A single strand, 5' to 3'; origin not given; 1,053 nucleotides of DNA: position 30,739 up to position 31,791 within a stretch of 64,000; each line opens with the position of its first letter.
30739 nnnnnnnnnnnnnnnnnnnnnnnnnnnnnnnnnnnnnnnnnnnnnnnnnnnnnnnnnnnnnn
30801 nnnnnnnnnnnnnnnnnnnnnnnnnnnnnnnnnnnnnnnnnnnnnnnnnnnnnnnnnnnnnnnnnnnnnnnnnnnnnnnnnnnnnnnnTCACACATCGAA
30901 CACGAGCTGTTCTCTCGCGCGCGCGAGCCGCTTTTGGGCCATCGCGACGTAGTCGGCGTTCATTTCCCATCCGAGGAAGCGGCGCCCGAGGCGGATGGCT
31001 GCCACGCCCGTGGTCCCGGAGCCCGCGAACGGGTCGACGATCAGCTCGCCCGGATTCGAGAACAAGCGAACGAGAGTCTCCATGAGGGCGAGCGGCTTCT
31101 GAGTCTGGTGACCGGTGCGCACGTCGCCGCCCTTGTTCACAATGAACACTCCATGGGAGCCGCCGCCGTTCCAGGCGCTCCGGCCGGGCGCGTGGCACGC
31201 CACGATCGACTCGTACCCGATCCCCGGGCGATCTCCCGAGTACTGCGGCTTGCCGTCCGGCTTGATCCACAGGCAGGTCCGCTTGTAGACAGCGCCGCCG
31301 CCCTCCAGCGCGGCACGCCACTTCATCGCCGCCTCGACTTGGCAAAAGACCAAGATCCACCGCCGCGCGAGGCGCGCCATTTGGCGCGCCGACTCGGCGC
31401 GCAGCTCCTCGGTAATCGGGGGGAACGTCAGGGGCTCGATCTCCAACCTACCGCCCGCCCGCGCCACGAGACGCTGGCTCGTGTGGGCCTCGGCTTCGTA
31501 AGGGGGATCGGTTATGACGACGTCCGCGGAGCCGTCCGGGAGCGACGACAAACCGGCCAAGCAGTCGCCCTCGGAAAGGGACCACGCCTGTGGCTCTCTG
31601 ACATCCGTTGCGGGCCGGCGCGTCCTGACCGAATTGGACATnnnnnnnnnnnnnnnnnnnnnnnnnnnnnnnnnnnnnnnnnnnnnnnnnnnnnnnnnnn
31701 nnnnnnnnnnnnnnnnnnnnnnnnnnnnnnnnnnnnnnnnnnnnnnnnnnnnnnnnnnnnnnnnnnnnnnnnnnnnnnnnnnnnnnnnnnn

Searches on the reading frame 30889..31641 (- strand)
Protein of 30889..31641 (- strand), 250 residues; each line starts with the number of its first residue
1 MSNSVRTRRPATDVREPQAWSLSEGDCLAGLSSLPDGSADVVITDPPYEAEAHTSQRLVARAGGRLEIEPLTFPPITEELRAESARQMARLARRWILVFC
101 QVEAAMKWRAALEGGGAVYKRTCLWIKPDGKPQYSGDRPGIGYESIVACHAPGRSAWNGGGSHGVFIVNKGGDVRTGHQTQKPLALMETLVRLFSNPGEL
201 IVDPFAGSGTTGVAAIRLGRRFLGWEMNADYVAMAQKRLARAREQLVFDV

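Call 94: search_protein_families(library=pfam, proteins=[window:30889-31641:-], max_evalue=0.001)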
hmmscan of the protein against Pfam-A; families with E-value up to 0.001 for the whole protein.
window:30889-31641:- (250 aa): 3 families
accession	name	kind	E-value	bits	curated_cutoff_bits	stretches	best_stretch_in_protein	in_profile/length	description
PF01555.25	N6_N4_Mtase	-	8.3e-26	91.7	26.7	1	168-237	149-221/221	DNA methylase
PF01170.24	UPF0020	-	1.6e-05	25.2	22.3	0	196-223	27-54/197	RMKL-like, methyltransferase domain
PF02086.21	MethyltransfD12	-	0.00089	19.5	22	0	186-241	8-64/253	D12 class N6 adenine-specific DNA methyltransferase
